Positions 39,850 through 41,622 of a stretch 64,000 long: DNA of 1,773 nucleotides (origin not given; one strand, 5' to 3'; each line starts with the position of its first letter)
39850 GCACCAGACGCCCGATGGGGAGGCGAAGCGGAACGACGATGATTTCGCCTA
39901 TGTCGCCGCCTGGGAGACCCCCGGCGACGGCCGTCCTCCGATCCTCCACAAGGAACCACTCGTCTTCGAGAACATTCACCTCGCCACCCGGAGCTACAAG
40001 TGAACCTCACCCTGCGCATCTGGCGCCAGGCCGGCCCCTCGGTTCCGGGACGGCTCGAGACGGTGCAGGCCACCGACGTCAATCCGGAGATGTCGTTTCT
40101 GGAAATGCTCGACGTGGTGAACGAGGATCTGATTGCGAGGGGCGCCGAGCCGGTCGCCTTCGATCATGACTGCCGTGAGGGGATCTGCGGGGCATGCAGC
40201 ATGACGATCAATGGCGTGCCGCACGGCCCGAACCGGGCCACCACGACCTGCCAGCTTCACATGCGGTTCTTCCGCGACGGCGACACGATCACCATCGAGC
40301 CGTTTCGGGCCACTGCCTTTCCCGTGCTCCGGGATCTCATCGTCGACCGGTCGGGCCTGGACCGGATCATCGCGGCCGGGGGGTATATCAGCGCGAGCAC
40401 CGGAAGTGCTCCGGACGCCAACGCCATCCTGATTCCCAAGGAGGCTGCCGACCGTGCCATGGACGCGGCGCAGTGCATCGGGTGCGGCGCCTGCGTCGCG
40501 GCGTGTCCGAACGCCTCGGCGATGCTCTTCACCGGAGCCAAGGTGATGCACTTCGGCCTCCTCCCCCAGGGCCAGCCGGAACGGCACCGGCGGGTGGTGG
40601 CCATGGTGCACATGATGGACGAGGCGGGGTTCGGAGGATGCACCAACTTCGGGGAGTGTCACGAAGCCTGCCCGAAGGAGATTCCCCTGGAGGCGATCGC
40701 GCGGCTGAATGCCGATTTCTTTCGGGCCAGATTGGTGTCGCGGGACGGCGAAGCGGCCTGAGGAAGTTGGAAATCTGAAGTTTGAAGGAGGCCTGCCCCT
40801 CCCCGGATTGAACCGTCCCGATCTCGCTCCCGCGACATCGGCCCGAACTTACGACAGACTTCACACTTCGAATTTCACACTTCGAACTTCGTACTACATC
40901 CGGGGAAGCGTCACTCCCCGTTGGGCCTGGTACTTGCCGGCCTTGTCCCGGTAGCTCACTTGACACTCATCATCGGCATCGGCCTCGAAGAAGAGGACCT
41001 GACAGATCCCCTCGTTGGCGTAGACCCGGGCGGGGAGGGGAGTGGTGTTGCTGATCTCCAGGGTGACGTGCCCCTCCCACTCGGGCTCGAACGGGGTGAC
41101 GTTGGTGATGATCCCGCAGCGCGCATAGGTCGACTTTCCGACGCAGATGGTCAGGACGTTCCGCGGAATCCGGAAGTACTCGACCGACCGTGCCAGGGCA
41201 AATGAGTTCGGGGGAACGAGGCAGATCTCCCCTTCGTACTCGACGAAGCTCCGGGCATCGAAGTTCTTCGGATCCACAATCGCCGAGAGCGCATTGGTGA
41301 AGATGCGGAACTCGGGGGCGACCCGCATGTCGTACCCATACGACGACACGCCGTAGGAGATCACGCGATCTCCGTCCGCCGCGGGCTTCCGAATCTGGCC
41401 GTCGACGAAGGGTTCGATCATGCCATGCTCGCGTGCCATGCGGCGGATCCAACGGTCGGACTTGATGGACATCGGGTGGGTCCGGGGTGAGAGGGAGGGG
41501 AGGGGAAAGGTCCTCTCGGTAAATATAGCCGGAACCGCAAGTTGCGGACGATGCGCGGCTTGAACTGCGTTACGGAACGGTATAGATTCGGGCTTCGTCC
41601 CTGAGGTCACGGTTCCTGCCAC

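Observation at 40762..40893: Third cassette uses a different heptamer but keeps arm complementarity and the core (covariation)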

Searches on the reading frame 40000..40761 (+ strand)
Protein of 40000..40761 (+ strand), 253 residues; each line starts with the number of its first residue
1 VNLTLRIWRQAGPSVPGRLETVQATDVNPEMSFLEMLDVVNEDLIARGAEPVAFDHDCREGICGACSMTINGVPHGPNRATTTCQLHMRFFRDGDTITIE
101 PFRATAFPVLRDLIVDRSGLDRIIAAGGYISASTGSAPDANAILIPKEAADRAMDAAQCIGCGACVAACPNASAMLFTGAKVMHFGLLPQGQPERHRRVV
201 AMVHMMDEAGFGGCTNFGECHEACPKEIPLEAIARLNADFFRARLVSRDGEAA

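Call 12: find_encoding_contigs(protein=window:40000-40761:+, flank=10000, max_places=6)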
Protein window:40000-40761:+ (253 aa): 4 contigs read that carry it; 4 places shown.
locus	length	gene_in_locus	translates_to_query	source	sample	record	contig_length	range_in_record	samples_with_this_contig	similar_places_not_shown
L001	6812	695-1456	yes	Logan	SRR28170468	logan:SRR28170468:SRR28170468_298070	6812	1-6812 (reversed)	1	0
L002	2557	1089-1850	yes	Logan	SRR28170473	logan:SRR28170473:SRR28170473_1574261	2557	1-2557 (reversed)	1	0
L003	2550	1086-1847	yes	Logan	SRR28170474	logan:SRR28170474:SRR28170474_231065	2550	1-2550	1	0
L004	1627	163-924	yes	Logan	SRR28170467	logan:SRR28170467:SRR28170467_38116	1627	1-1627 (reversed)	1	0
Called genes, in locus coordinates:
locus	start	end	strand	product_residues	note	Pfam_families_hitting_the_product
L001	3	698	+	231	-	?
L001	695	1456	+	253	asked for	PF13085:Fer2_3, PF13187:Fer4_9 (faint), PF13534:Fer4_17 (faint), PF13237:Fer4_10, PF00037:Fer4 (weak), PF12838:Fer4_7, PF13183:Fer4_8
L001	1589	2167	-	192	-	PF22769:DCD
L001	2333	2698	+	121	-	PF00507:Oxidored_q4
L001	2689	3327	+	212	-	PF01058:Oxidored_q6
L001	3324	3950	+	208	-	PF00329:Complex1_30kDa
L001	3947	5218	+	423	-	PF00346:Complex1_49kDa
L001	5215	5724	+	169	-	PF01257:2Fe-2S_thioredx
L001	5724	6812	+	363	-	?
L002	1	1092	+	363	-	?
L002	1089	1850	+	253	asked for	PF13085:Fer2_3, PF13187:Fer4_9 (faint), PF13534:Fer4_17 (faint), PF13237:Fer4_10, PF00037:Fer4 (weak), PF12838:Fer4_7, PF13183:Fer4_8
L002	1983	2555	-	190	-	?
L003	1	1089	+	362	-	?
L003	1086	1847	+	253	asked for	PF13085:Fer2_3, PF13187:Fer4_9 (faint), PF13534:Fer4_17 (faint), PF13237:Fer4_10, PF00037:Fer4 (weak), PF12838:Fer4_7, PF13183:Fer4_8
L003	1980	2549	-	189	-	?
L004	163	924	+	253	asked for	PF13085:Fer2_3, PF13187:Fer4_9 (faint), PF13534:Fer4_17 (faint), PF13237:Fer4_10, PF00037:Fer4 (weak), PF12838:Fer4_7, PF13183:Fer4_8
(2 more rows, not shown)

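Call 18: search_protein_families(library=ncbifam, proteins=[window:40000-40761:+])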
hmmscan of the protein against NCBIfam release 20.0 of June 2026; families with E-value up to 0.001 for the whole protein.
window:40000-40761:+ (253 aa): 30 families (the best 25 are shown)
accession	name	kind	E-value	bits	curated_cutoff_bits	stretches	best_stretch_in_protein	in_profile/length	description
NF005746.0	PRK07570.1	subfamily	2.8e-127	423.2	243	1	1-247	1-247/250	succinate dehydrogenase/fumarate reductase iron-sulfur subunit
NF006391.0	PRK08640.1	equivalog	2.9e-33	114.8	244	1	4-241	8-240/254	succinate dehydrogenase iron-sulfur subunit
TIGR00384.1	dhsB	subfamily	7.9e-26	90.9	88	1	26-235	20-220/222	succinate dehydrogenase and fumarate reductase iron-sulfur protein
NF004898.0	PRK06259.1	equivalog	1.5e-22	79.9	385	1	26-241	24-217/488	fumarate reductase (CoM/CoB) subunit TfrB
NF009226.0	PRK12576.1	equivalog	3e-22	79.3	344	1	49-238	51-235/317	succinate dehydrogenase/fumarate reductase iron-sulfur subunit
NF009051.0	PRK12385.1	equivalog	8.8e-22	77.7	333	1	28-233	32-225/244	succinate dehydrogenase/fumarate reductase iron-sulfur subunit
NF009227.0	PRK12577.1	equivalog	1.2e-21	76.8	349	1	1-241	1-239/330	succinate dehydrogenase/fumarate reductase iron-sulfur subunit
NF010071.0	PRK13552.1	equivalog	1.9e-21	76.5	264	1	47-234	46-229/241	fumarate reductase iron-sulfur subunit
NF004616.0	PRK05950.1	subfamily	4.1e-21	75.2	228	1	29-241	33-234/238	succinate dehydrogenase iron-sulfur subunit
NF009052.0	PRK12386.1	equivalog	1.1e-16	60.7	256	1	4-230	6-219/255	succinate dehydrogenase/fumarate reductase iron-sulfur subunit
NF042952.1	MFR_FeS_SdhB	equivalog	1.1e-11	44.4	600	1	52-238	45-229/320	8-methylmenaquinol:fumarate reductase iron-sulfur subunit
NF009225.0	PRK12575.1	subfamily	1.6e-11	44.1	443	1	20-236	20-226/235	succinate dehydrogenase/fumarate reductase iron-sulfur subunit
NF008369.0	PRK11168.1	equivalog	2.3e-06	26.8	278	1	152-234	6-80/401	anaerobic glycerol-3-phosphate dehydrogenase subunit C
NF004545.0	PRK05888.3-1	equivalog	3.7e-05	23.4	229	1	156-227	65-121/154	NADH-quinone oxidoreductase subunit NuoI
NF058577.1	FdxA_fam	equivalog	7.2e-05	22.9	65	1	147-171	26-50/52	4Fe-4S ferredoxin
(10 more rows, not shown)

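Call 44: find_related_loci(query=window:40000-40761:+, collection=metagenome_contigs, flank=10000)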
Query window:40000-40761:+ (253 aa) in metagenome_contigs; peptide patterns used: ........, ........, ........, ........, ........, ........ (x = any residue, [..] = any of these).
600 stretches matched a pattern (row limit reached: there are more); 600 encode a relative of the query (tblastn E <= 1e-3); the best 80 are kept; 80 distinct loci.
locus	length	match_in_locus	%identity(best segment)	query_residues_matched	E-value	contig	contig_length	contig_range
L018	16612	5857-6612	73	1-253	2e-123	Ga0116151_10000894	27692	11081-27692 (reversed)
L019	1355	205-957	71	1-252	3e-132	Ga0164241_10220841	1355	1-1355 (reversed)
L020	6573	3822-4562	72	1-248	2e-121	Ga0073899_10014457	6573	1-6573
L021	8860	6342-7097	70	1-252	7e-121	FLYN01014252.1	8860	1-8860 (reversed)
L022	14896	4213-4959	68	1-249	1e-118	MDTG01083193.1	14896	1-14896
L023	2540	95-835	70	1-247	3e-123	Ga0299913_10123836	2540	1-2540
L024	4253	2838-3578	69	1-247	9e-119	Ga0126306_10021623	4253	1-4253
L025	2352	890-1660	65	1-249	8e-123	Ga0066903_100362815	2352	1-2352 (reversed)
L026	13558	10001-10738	70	1-246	9e-117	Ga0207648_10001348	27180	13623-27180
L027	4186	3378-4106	68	1-243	3e-117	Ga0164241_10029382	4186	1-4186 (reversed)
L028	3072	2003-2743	69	1-247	2e-119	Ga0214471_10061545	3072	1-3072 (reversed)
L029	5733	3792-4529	67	1-246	6e-115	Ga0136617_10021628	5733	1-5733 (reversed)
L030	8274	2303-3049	69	1-249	4e-115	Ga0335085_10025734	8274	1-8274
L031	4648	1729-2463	66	1-245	3e-115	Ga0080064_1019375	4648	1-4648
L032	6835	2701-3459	66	1-253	6e-114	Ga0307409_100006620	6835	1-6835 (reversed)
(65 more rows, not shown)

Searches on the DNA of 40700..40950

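Call 65: search_rna_families(source=window, start=40700, end=40950, threshold=evalue, max_evalue=10)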
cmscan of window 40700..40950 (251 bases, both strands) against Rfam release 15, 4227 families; matches with E-value up to 10: 4.
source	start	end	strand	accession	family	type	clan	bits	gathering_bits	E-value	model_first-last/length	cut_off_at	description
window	40732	40836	-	RF02234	sX15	Gene; sRNA;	-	14.9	55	2.9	1-159/159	no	Xanthomonadaceae sRNA sX15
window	40750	40781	+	RF01516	v-snoRNA-1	Gene; snRNA; snoRNA; CD-box;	-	11.8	75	5.3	31-65/65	no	Human herpesvirus 1 small nucleolar RNA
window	40760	40813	+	RF01134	sR30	Gene; snRNA; snoRNA; CD-box;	-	8.7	38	7.9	1-57/57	no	Small nucleolar RNA sR30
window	40709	40917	-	RF01953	SOX2OT_exon3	Gene; lncRNA;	-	8.3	70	1.5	96-276/276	no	SOX2 overlapping transcript exon 3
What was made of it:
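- On Known structured RNA family (Rfam): Only noise appears at E of 1.5 or more in 40700-40950 (call 65).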

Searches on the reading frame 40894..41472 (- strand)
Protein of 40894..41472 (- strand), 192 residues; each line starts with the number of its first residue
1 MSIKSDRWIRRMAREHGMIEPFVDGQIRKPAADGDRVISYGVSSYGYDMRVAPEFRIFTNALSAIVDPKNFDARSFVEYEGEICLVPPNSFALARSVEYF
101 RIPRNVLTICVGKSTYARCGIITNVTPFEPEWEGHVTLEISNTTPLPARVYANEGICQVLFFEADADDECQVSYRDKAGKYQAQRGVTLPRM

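Call 18: search_protein_families(library=ncbifam, proteins=[window:40894-41472:-])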
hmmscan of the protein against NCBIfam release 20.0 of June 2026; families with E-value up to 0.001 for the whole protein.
window:40894-41472:- (192 aa): 2 families
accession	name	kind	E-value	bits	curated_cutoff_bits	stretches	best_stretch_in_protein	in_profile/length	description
TIGR02274.1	dCTP_deam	equivalog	6.2e-45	153.1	92.8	1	5-192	4-180/180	dCTP deaminase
NF002598.0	PRK02253.1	equivalog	0.00073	19.1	130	1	67-174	54-161/167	deoxyuridine 5'-triphosphate nucleotidohydrolase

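Call 55: find_homologous_proteins(query=window:40894-41472:-, max_evalue=1e-40)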
Query window:40894-41472:- (192 aa): 7999 proteins with E <= 1e-40 among 8000 candidates; the best 120 are listed.
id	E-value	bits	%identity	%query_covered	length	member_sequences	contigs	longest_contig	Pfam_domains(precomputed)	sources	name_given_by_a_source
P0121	8.1e-125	432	99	100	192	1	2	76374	PF22769.2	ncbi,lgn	-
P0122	1.5e-123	428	96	100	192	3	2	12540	PF22769.2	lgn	-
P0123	2.7e-121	420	95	100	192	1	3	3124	PF22769.2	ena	-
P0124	2.5e-114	398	90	100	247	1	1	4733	PF22769.2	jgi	-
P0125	3.9e-114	397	88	100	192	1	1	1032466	PF22769.2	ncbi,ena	-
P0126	2.7e-113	394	87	100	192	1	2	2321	PF22769.2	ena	-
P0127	2.7e-113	394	87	100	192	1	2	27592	PF22769.2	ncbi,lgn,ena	ncbi:MAG: dCTP deaminase [Gemmatimonadota bacterium]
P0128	5.2e-113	393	88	100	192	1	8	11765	PF22769.2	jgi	jgi:dCTP deaminase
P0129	9.7e-113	393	88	100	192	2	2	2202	PF22769.2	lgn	-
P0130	9.8e-113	393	86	100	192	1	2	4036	PF22769.2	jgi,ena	jgi:dCTP deaminase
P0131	1.4e-112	392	88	100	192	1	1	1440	PF22769.2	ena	-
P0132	1.7e-112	392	86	100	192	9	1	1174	PF22769.2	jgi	-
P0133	1.9e-112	392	87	100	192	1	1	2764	PF22769.2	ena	-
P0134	2.0e-112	392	88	100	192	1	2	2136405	PF22769.2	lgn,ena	-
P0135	2.6e-112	391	87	100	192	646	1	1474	PF22769.2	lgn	-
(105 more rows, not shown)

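Call 56: find_encoding_contigs(protein=P0122, flank=10000, max_places=2)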
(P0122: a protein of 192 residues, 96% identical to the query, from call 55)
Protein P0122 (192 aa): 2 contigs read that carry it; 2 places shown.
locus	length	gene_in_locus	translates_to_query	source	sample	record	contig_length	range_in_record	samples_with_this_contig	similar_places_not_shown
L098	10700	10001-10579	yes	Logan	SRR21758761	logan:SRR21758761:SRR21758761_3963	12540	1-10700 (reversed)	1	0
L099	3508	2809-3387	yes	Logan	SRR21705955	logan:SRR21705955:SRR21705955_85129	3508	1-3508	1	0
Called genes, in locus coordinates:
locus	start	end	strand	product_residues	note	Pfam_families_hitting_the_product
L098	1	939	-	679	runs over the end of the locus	PF00662:Proton_antipo_N, PF00361:Proton_antipo_M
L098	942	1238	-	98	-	PF00420:Oxidored_q2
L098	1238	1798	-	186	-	PF00499:Oxidored_q3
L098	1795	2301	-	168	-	PF17179:Fer4_22 (faint), PF13183:Fer4_8 (faint), PF13534:Fer4_17 (faint), PF13237:Fer4_10 (faint), PF14697:Fer4_21 (weak), PF12838:Fer4_7, PF13187:Fer4_9 (weak), PF00037:Fer4, +2 more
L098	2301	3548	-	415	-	PF00146:NADHdh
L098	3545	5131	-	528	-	PF00111:Fer2, PF13510:Fer2_4, PF10588:NADH-G_4Fe-4S_3, PF22117:Fer4_Nqo3, PF04879:Molybdop_Fe4S4, PF22151:Fer4_NDSU1 (weak), PF00384:Molybdopterin (weak)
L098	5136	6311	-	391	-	PF01512:Complex1_51K, PF10531:SLBB (weak), PF22461:SLBB_2, PF10589:NADH_4Fe-4S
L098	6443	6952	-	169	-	PF01257:2Fe-2S_thioredx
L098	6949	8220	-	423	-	PF00346:Complex1_49kDa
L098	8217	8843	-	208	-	PF00329:Complex1_30kDa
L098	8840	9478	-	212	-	PF01058:Oxidored_q6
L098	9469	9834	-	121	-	PF00507:Oxidored_q4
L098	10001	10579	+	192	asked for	PF22769:DCD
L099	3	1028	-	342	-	?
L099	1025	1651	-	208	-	PF00329:Complex1_30kDa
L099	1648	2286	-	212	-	PF01058:Oxidored_q6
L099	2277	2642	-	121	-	PF00507:Oxidored_q4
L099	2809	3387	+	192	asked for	PF22769:DCD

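Call 57: find_encoding_contigs(protein=P0123, flank=10000, max_places=2)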
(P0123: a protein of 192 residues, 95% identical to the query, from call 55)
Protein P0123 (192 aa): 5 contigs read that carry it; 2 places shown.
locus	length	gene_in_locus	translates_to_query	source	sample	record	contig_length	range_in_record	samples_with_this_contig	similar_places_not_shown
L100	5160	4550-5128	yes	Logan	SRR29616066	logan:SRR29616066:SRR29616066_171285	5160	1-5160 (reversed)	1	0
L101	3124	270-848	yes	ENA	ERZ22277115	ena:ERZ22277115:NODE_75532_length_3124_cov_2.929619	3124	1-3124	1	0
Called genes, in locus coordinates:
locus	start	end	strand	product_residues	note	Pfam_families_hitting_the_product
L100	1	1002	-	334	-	?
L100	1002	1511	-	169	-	PF01257:2Fe-2S_thioredx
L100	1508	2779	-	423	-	PF00346:Complex1_49kDa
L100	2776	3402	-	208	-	PF00329:Complex1_30kDa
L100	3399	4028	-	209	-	PF01058:Oxidored_q6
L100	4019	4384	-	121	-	PF00507:Oxidored_q4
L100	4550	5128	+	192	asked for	PF22769:DCD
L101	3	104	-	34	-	?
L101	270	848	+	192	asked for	PF22769:DCD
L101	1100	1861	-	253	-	PF13085:Fer2_3, PF13187:Fer4_9 (faint), PF13534:Fer4_17 (faint), PF00037:Fer4 (weak), PF12838:Fer4_7, PF13183:Fer4_8, PF13237:Fer4_10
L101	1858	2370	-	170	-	PF02910:Succ_DH_flav_C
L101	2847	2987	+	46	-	-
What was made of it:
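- Assemblies break in the arrays (calls 56, 57).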

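Call 58: find_encoding_contigs(protein=P0124, flank=10000, max_places=2)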
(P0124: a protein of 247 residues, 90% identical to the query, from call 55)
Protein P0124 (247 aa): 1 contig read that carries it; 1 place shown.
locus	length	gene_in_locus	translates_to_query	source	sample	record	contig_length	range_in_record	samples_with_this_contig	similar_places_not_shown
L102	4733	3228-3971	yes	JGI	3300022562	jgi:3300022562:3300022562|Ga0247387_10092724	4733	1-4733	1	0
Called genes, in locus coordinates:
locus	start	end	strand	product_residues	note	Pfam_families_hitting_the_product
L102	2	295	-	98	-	?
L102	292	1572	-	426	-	PF00346:Complex1_49kDa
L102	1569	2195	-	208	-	PF00329:Complex1_30kDa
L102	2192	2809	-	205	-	PF01058:Oxidored_q6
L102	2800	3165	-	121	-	PF00507:Oxidored_q4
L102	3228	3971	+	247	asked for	PF22769:DCD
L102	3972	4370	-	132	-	PF02627:CMD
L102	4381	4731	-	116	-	?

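Call 59: find_encoding_contigs(protein=P0125, flank=10000, max_places=2)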
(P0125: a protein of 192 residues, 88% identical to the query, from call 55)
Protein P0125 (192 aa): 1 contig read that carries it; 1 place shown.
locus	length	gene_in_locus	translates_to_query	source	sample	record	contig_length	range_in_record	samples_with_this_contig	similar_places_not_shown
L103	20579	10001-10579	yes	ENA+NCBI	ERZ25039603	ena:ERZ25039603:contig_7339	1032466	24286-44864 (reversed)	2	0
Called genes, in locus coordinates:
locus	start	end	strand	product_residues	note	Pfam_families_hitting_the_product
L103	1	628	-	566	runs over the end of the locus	PF00662:Proton_antipo_N, PF00361:Proton_antipo_M, PF06455:NADH5_C (faint)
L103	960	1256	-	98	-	PF00420:Oxidored_q2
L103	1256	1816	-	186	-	PF00499:Oxidored_q3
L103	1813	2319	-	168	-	PF17179:Fer4_22 (faint), PF13183:Fer4_8 (faint), PF13534:Fer4_17 (faint), PF13237:Fer4_10 (faint), PF14697:Fer4_21 (faint), PF12838:Fer4_7, PF13187:Fer4_9 (weak), PF00037:Fer4, +2 more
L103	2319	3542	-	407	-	PF00146:NADHdh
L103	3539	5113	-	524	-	PF00111:Fer2 (weak), PF13510:Fer2_4, PF10588:NADH-G_4Fe-4S_3, PF22117:Fer4_Nqo3, PF04879:Molybdop_Fe4S4, PF22151:Fer4_NDSU1 (weak), PF00384:Molybdopterin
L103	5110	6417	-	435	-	PF01512:Complex1_51K, PF10531:SLBB (weak), PF22461:SLBB_2, PF10589:NADH_4Fe-4S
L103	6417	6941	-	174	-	PF01257:2Fe-2S_thioredx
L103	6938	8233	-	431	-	PF00346:Complex1_49kDa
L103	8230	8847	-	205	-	PF00329:Complex1_30kDa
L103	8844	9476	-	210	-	PF01058:Oxidored_q6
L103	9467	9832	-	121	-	PF00507:Oxidored_q4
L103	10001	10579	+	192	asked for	PF22769:DCD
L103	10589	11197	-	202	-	PF04893:Yip1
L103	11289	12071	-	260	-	PF13085:Fer2_3, PF13187:Fer4_9 (faint), PF13534:Fer4_17 (faint), PF12797:Fer4_2 (weak), PF00037:Fer4 (weak), PF12838:Fer4_7, PF13183:Fer4_8, PF13237:Fer4_10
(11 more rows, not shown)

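Call 66: find_encoding_contigs(protein=P0121, flank=10000, max_places=3)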
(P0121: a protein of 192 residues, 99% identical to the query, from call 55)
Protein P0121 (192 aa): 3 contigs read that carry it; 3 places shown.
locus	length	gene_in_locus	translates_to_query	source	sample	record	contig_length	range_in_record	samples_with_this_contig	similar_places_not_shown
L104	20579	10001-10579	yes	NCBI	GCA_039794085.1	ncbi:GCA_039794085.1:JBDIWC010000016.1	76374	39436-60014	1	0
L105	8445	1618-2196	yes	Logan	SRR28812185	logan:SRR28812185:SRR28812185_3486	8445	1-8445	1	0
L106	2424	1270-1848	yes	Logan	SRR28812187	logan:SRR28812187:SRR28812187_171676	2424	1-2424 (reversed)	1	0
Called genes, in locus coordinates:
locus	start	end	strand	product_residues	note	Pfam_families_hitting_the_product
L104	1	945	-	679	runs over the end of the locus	PF00662:Proton_antipo_N, PF00361:Proton_antipo_M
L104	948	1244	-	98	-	PF00420:Oxidored_q2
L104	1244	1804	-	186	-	PF00499:Oxidored_q3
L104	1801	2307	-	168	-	PF17179:Fer4_22 (faint), PF13183:Fer4_8 (faint), PF13534:Fer4_17 (faint), PF13237:Fer4_10 (faint), PF14697:Fer4_21 (weak), PF12838:Fer4_7, PF13187:Fer4_9 (weak), PF00037:Fer4, +2 more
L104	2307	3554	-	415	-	PF00146:NADHdh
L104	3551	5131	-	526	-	PF00111:Fer2, PF13510:Fer2_4, PF10588:NADH-G_4Fe-4S_3, PF22117:Fer4_Nqo3, PF04879:Molybdop_Fe4S4, PF22151:Fer4_NDSU1 (weak), PF00384:Molybdopterin (weak)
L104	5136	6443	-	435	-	PF01512:Complex1_51K, PF10531:SLBB, PF22461:SLBB_2, PF10589:NADH_4Fe-4S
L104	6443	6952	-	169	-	PF01257:2Fe-2S_thioredx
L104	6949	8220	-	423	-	PF00346:Complex1_49kDa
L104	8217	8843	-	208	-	PF00329:Complex1_30kDa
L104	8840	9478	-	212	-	PF01058:Oxidored_q6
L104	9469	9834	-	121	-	PF00507:Oxidored_q4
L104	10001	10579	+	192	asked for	PF22769:DCD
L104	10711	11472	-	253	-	PF13085:Fer2_3, PF13187:Fer4_9 (faint), PF14697:Fer4_21 (faint), PF13534:Fer4_17 (faint), PF13237:Fer4_10, PF00037:Fer4 (weak), PF12838:Fer4_7, PF13183:Fer4_8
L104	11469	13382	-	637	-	PF00890:FAD_binding_2, PF01266:DAO (faint), PF02910:Succ_DH_flav_C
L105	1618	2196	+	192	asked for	PF22769:DCD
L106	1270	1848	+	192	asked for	PF22769:DCD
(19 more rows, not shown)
